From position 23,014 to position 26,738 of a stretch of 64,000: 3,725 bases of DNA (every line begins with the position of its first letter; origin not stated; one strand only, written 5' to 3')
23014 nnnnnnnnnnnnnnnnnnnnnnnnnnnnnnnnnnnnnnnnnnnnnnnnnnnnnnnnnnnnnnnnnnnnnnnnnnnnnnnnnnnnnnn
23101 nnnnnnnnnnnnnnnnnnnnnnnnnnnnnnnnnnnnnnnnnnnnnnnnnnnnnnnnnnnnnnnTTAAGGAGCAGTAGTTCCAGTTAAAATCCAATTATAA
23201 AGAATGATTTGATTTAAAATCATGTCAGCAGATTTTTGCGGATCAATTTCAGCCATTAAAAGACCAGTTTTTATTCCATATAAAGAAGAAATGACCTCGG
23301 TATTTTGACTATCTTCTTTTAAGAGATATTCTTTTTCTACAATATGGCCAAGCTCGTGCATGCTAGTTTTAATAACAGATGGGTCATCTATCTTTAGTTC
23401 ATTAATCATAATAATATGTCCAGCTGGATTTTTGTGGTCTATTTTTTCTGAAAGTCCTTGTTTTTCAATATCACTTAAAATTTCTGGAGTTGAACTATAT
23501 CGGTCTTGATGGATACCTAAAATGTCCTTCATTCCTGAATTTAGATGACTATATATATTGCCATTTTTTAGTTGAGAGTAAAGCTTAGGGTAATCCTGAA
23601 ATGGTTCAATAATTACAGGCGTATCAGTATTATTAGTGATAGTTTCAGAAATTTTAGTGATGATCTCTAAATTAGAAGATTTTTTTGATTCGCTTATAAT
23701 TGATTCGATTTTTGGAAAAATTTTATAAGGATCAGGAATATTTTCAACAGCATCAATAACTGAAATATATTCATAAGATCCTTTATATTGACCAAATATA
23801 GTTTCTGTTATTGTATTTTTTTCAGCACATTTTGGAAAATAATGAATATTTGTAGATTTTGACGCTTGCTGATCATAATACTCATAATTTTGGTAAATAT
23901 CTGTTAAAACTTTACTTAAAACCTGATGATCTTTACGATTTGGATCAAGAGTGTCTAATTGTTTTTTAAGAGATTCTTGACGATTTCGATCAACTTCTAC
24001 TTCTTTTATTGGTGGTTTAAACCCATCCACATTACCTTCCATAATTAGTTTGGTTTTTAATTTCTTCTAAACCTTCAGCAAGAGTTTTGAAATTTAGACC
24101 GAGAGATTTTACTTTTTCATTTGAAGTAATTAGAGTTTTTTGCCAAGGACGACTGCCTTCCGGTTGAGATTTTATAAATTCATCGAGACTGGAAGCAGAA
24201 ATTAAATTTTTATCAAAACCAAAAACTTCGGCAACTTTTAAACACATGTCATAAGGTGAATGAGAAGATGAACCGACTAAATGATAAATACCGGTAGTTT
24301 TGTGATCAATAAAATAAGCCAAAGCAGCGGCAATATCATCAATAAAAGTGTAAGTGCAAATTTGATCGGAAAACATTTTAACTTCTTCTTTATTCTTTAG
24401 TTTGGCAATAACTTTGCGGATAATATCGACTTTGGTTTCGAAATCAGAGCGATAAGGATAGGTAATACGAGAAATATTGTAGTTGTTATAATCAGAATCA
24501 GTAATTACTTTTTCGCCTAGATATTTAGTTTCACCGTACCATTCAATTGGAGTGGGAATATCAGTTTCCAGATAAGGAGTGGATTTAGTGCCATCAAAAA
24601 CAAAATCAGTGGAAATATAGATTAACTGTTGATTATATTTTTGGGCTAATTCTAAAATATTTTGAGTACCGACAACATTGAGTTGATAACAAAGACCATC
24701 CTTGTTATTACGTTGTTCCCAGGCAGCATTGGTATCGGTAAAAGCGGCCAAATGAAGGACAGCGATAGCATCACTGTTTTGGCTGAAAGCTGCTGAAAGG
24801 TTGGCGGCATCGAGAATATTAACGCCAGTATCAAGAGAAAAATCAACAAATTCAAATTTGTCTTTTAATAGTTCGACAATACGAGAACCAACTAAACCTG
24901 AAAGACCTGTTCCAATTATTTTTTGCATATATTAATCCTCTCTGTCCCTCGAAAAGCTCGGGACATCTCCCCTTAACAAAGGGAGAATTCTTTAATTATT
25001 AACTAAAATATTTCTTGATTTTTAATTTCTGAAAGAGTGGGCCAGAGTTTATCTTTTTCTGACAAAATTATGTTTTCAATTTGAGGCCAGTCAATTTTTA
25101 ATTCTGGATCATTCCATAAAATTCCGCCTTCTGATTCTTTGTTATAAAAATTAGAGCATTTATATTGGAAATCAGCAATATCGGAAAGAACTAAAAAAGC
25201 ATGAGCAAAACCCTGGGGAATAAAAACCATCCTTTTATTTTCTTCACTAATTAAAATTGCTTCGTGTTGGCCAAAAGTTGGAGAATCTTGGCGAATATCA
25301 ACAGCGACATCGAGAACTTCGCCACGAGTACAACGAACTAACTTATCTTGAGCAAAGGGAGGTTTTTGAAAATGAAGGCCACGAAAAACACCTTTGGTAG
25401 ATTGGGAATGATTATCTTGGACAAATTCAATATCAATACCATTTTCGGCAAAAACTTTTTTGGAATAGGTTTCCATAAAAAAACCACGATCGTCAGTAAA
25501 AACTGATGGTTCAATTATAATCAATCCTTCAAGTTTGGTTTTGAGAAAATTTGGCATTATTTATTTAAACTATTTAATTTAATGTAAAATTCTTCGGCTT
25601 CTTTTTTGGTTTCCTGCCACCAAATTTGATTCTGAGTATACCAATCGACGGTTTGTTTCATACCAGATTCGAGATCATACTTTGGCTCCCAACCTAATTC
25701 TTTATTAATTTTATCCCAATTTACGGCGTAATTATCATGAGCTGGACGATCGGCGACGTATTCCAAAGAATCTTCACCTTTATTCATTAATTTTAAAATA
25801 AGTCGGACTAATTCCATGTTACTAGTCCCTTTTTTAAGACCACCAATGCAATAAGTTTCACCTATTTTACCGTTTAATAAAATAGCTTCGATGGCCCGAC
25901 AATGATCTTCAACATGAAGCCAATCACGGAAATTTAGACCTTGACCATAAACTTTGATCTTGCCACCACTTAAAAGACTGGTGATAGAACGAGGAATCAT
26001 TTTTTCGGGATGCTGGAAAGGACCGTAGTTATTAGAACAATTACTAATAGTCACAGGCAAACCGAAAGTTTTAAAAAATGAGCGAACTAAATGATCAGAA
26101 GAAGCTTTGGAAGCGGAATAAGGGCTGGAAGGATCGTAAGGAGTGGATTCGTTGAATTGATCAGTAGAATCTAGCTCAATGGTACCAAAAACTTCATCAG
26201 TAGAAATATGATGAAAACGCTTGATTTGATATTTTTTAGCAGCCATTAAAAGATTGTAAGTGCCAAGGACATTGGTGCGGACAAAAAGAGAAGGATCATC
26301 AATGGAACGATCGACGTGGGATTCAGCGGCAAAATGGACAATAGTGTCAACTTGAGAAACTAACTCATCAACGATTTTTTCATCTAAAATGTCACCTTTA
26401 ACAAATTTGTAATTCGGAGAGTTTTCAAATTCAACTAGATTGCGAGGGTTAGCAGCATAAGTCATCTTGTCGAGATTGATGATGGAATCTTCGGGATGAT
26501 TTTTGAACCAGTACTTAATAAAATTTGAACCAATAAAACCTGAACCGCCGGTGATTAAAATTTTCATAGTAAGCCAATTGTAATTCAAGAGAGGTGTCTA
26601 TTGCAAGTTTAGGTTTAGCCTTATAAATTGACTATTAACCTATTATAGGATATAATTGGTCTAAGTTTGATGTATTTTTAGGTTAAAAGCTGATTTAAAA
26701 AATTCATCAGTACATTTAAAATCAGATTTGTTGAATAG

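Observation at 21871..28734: ~6.8 kb island splits the str operon between rpsG and fusA: rhamnose pathway, HExxH protein, FAD oxidoreductase, LytR_C protein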

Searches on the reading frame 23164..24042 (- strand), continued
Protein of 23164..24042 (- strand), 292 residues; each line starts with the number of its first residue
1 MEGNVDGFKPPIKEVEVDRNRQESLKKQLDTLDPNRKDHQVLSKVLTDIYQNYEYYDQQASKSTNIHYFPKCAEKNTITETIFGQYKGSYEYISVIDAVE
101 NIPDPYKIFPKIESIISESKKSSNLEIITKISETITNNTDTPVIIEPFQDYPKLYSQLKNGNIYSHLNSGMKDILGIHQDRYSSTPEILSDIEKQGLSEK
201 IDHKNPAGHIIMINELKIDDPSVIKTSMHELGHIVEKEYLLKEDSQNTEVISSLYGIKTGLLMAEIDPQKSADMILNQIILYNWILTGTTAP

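Call 79: search_protein_families(library=pfam, alignment_id=A1, max_evalue=1)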
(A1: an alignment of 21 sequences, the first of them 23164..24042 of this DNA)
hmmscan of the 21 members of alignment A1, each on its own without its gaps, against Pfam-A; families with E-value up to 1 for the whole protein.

A. member 1, window:23164-24042:- (292 aa): 0 families

B. families by the number of members that match (of 21 scanned): 25 families
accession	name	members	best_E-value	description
PF06114.19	Peptidase_M78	7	0.006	IrrE N-terminal-like domain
PF22960.2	UBR1-like_wing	3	0.0081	E3 ubiquitin-protein ligase UBR1-like, winged-helix domain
PF06297.19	PET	2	0.02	PET Domain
PF13864.11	Enkurin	2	0.069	Calmodulin-binding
PF17473.7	DUF5426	2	0.089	Family of unknown function (DUF5426)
PF22919.1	ATP-synt_VA_C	2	0.15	C-terminal domain of V and A type ATP synthase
PF04353.18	Rsd_AlgQ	1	0.013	Regulator of RNA polymerase sigma(70) subunit, Rsd/AlgQ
PF19191.5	HEF_HK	1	0.019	HEF_HK domain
PF14972.11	Mito_morph_reg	1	0.026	Mitochondrial morphogenesis regulator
PF12921.12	ATP13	1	0.064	Mitochondrial ATPase expression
PF23639.1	DUF7146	1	0.074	Domain of unknown function (DUF7146)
PF05452.16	Clavanin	1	0.075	Clavanin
PF22920.2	UvrC_RNaseH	1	0.084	UvrC Ribonuclease H-like domain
PF17793.6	AHD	1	0.11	ANC1 homology domain (AHD)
PF12689.13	Acid_PPase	1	0.11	Acid Phosphatase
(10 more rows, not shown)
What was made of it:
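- On Zincin metallopeptidases (M78 ImmA/IrrE-like): Peptidase_M78 best E 0.006, in 7 of 21 members and below threshold (call 79).
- Closest known: ImmA/IrrE. Same: 7 of 21 family members give weak Peptidase_M78 hits (best E 0.006, call 79).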

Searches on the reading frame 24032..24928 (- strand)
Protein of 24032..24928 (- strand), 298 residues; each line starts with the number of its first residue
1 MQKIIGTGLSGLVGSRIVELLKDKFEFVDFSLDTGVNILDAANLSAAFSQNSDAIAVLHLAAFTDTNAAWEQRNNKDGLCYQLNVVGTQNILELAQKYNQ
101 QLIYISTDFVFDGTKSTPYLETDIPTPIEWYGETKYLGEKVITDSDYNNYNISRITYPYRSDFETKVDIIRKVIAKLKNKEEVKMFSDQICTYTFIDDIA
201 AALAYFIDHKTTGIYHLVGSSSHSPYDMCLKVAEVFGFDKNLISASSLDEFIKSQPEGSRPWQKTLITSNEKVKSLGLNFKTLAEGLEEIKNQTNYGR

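Call 3: search_protein_families(library=pfam, proteins=[window:24032-24928:-], max_evalue=0.01)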
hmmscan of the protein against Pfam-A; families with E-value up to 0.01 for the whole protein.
window:24032-24928:- (298 aa): 6 families
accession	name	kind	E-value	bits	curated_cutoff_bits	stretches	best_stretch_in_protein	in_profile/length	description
PF04321.23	RmlD_sub_bind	-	2.2e-46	158.7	27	1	3-267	2-259/287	RmlD substrate binding domain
PF01370.27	Epimerase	-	2e-20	73.7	20.9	1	7-212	4-230/240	NAD dependent epimerase/dehydratase family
PF16363.11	GDP_Man_Dehyd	-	2e-12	47.7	27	1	36-277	59-318/332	GDP-mannose 4,6 dehydratase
PF07993.18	NAD_binding_4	-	3.1e-07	30.2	20.1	1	56-146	91-192/258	Male sterility protein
PF01073.25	3Beta_HSD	-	3.7e-07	29.9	22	1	35-146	51-161/280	3-beta hydroxysteroid dehydrogenase/isomerase family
PF02719.21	Polysacc_synt_2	-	0.00016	21.4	20.2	1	37-147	62-154/293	Polysaccharide biosynthesis protein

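Call 4: search_protein_families(library=ncbifam, proteins=[window:24032-24928:-], max_evalue=0.01)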
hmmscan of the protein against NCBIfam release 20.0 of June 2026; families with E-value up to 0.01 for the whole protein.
window:24032-24928:- (298 aa): 16 families
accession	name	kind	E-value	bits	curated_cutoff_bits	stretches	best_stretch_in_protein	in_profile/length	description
TIGR01214.1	rmlD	equivalog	3.6e-43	147.7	224.05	1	3-244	1-234/285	dTDP-4-dehydrorhamnose reductase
NF007440.0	PRK09987.1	equivalog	8.2e-17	61.4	308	1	70-229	67-227/299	dTDP-4-dehydrorhamnose reductase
TIGR01179.1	galE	equivalog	1.2e-12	47.3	262.3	1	36-155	54-169/332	UDP-glucose 4-epimerase GalE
TIGR02197.1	heptose_epim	equivalog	3.3e-10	39.6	274.6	1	17-237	28-261/316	ADP-glyceromanno-heptose 6-epimerase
TIGR01181.1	dTDP_gluc_dehyt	equivalog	4e-10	39.3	365.1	1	36-243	57-268/321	dTDP-glucose 4,6-dehydratase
NF043036.1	ErythonDh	equivalog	9.1e-07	28.4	325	1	37-144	60-162/321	D-erythronate dehydrogenase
TIGR01746.1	Thioester-redct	subfamily_domain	3.6e-06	26.5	213.35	1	83-148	111-183/371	thioester reductase domain-containing protein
NF047922.1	GDPFucSynFcl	equivalog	7.6e-06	25.6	500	1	3-290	4-297/308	GDP-L-fucose synthase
TIGR02622.1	CDP_4_6_dhtase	equivalog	2e-05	23.9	278.45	1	35-139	60-162/352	CDP-glucose 4,6-dehydratase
NF042423.1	oxyalk_red_Shew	equivalog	8.9e-05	21.7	580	1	37-153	57-167/331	2-alkyl-3-oxoalkanoate reductase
TIGR03466.1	HpnA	hypoth_equivalog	0.0003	19.8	367.65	1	7-146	6-156/327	hopanoid-associated sugar epimerase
NF007490.0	PRK10084.1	subfamily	0.00031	19.8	649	1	36-130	57-146/361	dTDP-glucose 4,6-dehydratase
NF005539.0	PRK07201.1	equivalog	0.00063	18.6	549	1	51-154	75-173/657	SDR family oxidoreductase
NF047350.1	aureusi_NRPS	equivalog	0.0019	15.1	2500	1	77-108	2125-2156/2373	aureusimine non-ribosomal peptide synthetase AusA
TIGR04180.1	EDH_00030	hypoth_equivalog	0.0021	17.2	475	1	52-236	69-256/297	NAD-dependent 4,6-dehydratase LegB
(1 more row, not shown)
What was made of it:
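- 24032..24928 (-): rfbD/rmlD-like reductase. TIGR01214 gives 147.7 bits, below its cutoff of 224 (calls 3, 4).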

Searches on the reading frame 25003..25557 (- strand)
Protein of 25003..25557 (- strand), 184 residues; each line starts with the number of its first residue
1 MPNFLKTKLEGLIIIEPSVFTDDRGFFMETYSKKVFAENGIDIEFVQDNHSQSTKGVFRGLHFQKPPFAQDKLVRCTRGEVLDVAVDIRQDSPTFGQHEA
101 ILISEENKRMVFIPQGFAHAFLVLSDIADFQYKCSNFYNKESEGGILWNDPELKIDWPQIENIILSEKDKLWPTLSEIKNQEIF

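Call 3: search_protein_families(library=pfam, proteins=[window:25003-25557:-], max_evalue=0.01)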
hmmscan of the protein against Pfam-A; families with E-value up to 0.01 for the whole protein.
window:25003-25557:- (184 aa): 1 family
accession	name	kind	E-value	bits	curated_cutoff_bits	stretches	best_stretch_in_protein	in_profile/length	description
PF00908.23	dTDP_sugar_isom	-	2.6e-75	252.2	27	1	6-177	1-168/168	dTDP-4-dehydrorhamnose 3,5-epimerase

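Call 4: search_protein_families(library=ncbifam, proteins=[window:25003-25557:-], max_evalue=0.01)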
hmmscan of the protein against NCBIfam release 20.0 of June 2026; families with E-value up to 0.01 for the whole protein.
window:25003-25557:- (184 aa): 1 family
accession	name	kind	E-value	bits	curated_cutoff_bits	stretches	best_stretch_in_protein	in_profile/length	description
TIGR01221.1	rmlC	equivalog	7.6e-77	257.1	155.75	1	3-178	1-175/176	dTDP-4-dehydrorhamnose 3,5-epimerase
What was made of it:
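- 25003..25557 (-): rfbC/rmlC, dTDP-4-dehydrorhamnose 3,5-epimerase. TIGR01221, 257 bits against a cutoff of 156 (call 4).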

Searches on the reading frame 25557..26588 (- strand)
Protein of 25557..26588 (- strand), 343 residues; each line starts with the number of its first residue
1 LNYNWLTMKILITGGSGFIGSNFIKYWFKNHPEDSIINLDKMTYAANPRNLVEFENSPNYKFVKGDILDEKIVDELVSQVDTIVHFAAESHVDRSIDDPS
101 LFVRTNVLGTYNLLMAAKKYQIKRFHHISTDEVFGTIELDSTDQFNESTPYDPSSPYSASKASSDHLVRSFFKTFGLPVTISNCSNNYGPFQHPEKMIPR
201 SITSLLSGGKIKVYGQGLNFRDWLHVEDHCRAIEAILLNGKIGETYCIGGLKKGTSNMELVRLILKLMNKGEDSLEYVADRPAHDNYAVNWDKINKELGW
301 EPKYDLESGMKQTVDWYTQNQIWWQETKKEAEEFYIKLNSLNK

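Call 3: search_protein_families(library=pfam, proteins=[window:25557-26588:-], max_evalue=0.01)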
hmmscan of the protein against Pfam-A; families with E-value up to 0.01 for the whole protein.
window:25557-26588:- (343 aa): 8 families
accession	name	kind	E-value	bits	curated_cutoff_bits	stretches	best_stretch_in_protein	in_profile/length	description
PF16363.11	GDP_Man_Dehyd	-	3.7e-77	260.4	27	1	11-313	1-332/332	GDP-mannose 4,6 dehydratase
PF01370.27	Epimerase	-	6.8e-64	216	20.9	1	10-249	1-240/240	NAD dependent epimerase/dehydratase family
PF07993.18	NAD_binding_4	-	1.2e-19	71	20.1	1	12-188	1-208/258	Male sterility protein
PF01073.25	3Beta_HSD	-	2.4e-19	69.9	22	1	11-170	1-159/280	3-beta hydroxysteroid dehydrogenase/isomerase family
PF02719.21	Polysacc_synt_2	-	1.5e-17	64.2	20.2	1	10-133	1-131/293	Polysaccharide biosynthesis protein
PF04321.23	RmlD_sub_bind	-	3.9e-14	52.8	27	1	8-172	1-140/287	RmlD substrate binding domain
PF13460.12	NAD_binding_10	-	4e-07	30.5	27.2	1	43-170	24-133/184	NAD(P)H-binding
PF05368.20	NmrA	-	0.00014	22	27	1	9-125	4-102/298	NmrA-like family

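Call 4: search_protein_families(library=ncbifam, proteins=[window:25557-26588:-], max_evalue=0.01)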
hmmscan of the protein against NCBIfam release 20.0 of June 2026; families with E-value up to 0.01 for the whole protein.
window:25557-26588:- (343 aa): 35 families (the best 25 are shown)
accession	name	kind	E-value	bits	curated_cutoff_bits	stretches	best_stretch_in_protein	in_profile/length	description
TIGR01181.1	dTDP_gluc_dehyt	equivalog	1.8e-138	461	365.1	1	9-326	1-320/321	dTDP-glucose 4,6-dehydratase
NF007490.0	PRK10084.1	subfamily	4e-105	351.8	649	1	8-335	1-352/361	dTDP-glucose 4,6-dehydratase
NF007582.0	PRK10217.1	equivalog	2.2e-101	339.5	698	1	9-328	3-342/355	dTDP-glucose 4,6-dehydratase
TIGR04180.1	EDH_00030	hypoth_equivalog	3.5e-44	151.1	475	1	10-304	1-296/297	NAD-dependent 4,6-dehydratase LegB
TIGR01179.1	galE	equivalog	5.9e-36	123.9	262.3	1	9-321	1-329/332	UDP-glucose 4-epimerase GalE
TIGR02622.1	CDP_4_6_dhtase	equivalog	1e-26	93.9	278.45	1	5-323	2-336/352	CDP-glucose 4,6-dehydratase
TIGR03466.1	HpnA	hypoth_equivalog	1.6e-23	83.1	367.65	1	8-267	1-242/327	hopanoid-associated sugar epimerase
TIGR02197.1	heptose_epim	equivalog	4.6e-23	81.9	274.6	1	10-319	1-315/316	ADP-glyceromanno-heptose 6-epimerase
NF011728.1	PRK15181.1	equivalog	9.2e-20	70.9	760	1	9-319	17-339/348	Vi polysaccharide biosynthesis UDP-N-acetylglucosaminuronic acid C-4 epimerase TviC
NF007956.0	PRK10675.1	subfamily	5.5e-19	68.5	394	1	8-168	1-160/338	UDP-glucose 4-epimerase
TIGR01746.1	Thioester-redct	subfamily_domain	1.1e-17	64.4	213.35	1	9-234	1-244/371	thioester reductase domain-containing protein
TIGR01472.1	gmd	equivalog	6.1e-17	61.8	415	1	60-268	56-268/342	GDP-mannose 4,6-dehydratase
TIGR03589.1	PseB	equivalog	3.8e-16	58.9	407.75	1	9-139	6-134/324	UDP-N-acetylglucosamine 4,6-dehydratase (inverting)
NF052578.1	StrlDmthSdmBMthl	equivalog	2.1e-15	57.3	600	1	8-255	1-234/328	sterol demethylase protein SdmB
NF043036.1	ErythonDh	equivalog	1.6e-13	50.6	325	1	8-171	1-163/321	D-erythronate dehydrogenase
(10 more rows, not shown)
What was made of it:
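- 25557..26567 (-): rfbB/rmlB, dTDP-glucose 4,6-dehydratase (336 aa from the ATG; the ORF extends to 26588). TIGR01181, 461 bits against a cutoff of 365 (call 4).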
